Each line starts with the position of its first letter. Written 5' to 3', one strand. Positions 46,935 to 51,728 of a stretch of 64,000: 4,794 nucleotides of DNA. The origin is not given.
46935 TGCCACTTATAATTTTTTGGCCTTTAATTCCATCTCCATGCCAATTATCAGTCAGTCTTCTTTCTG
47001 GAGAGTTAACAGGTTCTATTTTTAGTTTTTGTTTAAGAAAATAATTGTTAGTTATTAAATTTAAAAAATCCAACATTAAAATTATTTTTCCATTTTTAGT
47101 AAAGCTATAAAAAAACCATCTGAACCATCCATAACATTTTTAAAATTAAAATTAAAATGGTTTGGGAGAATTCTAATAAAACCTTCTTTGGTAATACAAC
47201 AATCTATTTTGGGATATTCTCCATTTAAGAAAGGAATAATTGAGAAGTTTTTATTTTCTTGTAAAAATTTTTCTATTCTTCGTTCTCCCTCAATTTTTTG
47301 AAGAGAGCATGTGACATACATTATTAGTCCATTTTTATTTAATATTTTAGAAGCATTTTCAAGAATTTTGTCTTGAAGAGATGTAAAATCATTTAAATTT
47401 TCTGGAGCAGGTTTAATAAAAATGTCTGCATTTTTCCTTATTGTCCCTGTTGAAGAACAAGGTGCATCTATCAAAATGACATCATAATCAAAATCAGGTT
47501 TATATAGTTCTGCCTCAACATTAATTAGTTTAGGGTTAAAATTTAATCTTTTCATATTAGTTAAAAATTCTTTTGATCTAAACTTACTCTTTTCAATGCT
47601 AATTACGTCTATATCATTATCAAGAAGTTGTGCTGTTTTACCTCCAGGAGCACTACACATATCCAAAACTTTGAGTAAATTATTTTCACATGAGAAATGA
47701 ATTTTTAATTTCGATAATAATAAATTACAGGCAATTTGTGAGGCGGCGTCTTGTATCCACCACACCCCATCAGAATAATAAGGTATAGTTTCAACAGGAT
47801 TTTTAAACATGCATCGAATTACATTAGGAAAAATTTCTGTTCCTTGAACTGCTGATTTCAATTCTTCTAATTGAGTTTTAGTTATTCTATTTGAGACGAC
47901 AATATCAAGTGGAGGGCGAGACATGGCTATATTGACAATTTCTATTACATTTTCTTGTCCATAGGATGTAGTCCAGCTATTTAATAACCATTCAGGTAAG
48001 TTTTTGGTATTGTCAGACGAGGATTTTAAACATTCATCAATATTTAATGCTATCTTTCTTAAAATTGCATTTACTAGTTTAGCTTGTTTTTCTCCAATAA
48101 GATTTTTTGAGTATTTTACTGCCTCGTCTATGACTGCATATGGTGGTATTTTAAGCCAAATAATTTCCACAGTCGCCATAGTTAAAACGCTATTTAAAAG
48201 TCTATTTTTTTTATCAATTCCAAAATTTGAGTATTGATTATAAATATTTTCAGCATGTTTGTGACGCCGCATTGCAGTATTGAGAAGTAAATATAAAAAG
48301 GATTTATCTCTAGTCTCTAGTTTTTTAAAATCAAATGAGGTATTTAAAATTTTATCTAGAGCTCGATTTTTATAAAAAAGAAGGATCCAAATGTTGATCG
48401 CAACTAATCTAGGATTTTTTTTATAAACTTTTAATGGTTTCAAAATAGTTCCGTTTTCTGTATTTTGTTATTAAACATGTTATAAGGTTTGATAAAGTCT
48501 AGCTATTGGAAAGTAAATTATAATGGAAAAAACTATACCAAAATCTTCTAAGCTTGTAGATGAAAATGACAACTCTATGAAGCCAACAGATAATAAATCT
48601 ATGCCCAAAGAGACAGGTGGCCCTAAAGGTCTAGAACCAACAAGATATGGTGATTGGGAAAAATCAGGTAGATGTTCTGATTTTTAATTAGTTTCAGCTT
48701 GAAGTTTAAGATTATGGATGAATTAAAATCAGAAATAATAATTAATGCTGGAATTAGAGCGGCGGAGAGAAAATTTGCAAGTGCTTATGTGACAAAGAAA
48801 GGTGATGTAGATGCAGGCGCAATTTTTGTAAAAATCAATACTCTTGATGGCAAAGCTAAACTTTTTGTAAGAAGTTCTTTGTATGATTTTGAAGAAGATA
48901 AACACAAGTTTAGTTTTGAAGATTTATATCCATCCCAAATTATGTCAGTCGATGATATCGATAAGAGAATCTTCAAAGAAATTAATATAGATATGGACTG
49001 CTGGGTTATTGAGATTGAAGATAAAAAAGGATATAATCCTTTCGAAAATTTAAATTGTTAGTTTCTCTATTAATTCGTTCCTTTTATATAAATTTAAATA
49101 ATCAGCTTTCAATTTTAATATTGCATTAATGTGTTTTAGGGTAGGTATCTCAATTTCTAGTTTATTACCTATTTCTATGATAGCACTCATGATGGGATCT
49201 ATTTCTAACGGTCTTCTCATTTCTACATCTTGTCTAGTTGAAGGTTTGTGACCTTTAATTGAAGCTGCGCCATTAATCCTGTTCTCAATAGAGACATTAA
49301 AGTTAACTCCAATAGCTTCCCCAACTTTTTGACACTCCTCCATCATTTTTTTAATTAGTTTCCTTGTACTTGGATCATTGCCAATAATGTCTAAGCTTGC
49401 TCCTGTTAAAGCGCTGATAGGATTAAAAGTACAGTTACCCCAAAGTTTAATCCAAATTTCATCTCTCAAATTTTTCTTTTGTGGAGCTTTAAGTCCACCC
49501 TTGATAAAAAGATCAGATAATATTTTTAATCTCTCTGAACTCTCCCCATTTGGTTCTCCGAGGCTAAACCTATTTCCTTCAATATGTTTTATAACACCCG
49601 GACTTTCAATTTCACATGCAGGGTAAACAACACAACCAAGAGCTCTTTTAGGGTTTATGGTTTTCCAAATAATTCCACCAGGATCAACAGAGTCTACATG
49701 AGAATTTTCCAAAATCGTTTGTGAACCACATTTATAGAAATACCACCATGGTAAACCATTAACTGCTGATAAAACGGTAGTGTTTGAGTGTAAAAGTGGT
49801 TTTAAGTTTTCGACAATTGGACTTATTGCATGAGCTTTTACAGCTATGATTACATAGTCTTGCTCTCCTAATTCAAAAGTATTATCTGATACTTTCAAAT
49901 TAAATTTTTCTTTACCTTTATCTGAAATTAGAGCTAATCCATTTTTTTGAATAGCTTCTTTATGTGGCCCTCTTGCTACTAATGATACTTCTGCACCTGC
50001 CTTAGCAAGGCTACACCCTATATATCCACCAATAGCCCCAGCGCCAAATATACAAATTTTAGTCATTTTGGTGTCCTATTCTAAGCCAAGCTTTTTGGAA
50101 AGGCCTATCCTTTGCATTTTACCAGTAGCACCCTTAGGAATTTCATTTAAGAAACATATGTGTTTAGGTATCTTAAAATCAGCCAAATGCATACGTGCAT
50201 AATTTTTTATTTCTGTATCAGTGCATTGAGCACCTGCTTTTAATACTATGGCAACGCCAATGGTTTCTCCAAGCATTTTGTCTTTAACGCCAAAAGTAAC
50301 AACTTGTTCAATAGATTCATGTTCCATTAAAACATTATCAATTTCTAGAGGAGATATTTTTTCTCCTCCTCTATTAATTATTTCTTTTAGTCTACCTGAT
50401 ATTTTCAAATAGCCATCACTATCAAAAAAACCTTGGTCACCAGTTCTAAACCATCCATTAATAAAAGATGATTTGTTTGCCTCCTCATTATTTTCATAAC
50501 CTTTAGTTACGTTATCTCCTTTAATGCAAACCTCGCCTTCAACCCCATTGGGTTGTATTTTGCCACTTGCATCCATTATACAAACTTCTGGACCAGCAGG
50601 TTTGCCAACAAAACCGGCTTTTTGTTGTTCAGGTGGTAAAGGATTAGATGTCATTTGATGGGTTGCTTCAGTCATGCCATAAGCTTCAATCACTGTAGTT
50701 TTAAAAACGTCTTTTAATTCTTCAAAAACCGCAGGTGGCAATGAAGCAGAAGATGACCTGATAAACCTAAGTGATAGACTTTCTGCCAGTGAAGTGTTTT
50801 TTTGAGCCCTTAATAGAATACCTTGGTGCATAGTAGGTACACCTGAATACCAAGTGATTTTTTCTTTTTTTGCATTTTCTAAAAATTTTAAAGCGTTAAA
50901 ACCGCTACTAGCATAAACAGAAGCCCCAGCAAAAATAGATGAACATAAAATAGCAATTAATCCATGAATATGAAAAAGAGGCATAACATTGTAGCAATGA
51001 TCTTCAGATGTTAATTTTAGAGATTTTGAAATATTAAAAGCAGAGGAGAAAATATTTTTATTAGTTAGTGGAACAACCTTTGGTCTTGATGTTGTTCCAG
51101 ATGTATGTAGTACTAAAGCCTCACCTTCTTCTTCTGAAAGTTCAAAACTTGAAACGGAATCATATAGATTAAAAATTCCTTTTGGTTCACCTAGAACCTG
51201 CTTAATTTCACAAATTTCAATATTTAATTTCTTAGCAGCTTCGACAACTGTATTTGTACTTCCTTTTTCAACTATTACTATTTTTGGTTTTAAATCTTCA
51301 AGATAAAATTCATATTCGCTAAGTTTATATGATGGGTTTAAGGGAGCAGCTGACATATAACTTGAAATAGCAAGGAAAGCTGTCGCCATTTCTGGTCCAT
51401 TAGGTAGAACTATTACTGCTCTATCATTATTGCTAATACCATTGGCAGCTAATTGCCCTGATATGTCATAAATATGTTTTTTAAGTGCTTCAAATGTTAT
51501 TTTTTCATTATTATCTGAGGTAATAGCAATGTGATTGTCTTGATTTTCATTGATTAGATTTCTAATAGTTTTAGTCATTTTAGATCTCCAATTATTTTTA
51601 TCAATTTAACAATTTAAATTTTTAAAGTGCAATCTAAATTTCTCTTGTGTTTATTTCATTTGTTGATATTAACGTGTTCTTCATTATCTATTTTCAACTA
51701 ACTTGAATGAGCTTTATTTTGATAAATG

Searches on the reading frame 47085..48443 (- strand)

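Call 34: search_protein_families(library=pfam, proteins=[window:47085-48443:-], max_evalue=1e-8)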
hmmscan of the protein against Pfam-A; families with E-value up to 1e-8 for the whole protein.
window:47085-48443:- (453 aa): 2 families
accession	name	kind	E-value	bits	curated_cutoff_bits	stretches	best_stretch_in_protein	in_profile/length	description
PF01189.24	Methyltr_RsmB-F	-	9.6e-35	120.5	27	1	258-450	11-199/199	16S rRNA methyltransferase RsmB/F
PF01029.23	NusB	-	4.7e-21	76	23.1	1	15-132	7-132/133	NusB family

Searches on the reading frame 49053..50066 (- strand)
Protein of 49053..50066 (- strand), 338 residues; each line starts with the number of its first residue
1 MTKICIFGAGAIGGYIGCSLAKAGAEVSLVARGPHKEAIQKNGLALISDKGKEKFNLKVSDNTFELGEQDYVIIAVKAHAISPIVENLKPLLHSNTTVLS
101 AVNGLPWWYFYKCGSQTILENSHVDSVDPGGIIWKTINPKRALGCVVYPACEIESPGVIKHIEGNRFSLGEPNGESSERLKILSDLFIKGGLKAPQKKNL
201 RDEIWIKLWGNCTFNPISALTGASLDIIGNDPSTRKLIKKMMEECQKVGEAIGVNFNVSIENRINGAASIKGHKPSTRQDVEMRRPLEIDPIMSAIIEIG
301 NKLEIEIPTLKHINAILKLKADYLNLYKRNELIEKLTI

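Call 34: search_protein_families(library=pfam, proteins=[window:49053-50066:-], max_evalue=1e-8)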
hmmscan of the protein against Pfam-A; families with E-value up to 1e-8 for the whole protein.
window:49053-50066:- (338 aa): 2 families
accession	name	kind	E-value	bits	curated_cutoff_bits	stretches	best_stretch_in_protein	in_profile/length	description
PF02558.23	ApbA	-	2.6e-28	99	22.2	1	4-173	1-149/150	Ketopantoate reductase PanE/ApbA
PF08546.17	ApbA_C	-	5.7e-26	91.8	22.7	1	199-320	1-124/125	Ketopantoate reductase PanE/ApbA C terminal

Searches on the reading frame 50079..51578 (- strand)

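Call 34: search_protein_families(library=pfam, proteins=[window:50079-51578:-], max_evalue=1e-8)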
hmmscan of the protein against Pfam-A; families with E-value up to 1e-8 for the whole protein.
window:50079-51578:- (500 aa): 2 families
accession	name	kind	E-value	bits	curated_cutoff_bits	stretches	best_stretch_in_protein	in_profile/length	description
PF00501.34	AMP-binding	-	4.9e-66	223.5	29.9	1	12-361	7-383/384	AMP-binding enzyme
PF13193.12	AMP-binding_C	-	2e-14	54.7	24.5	1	412-487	1-76/76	AMP-binding enzyme C-terminal domain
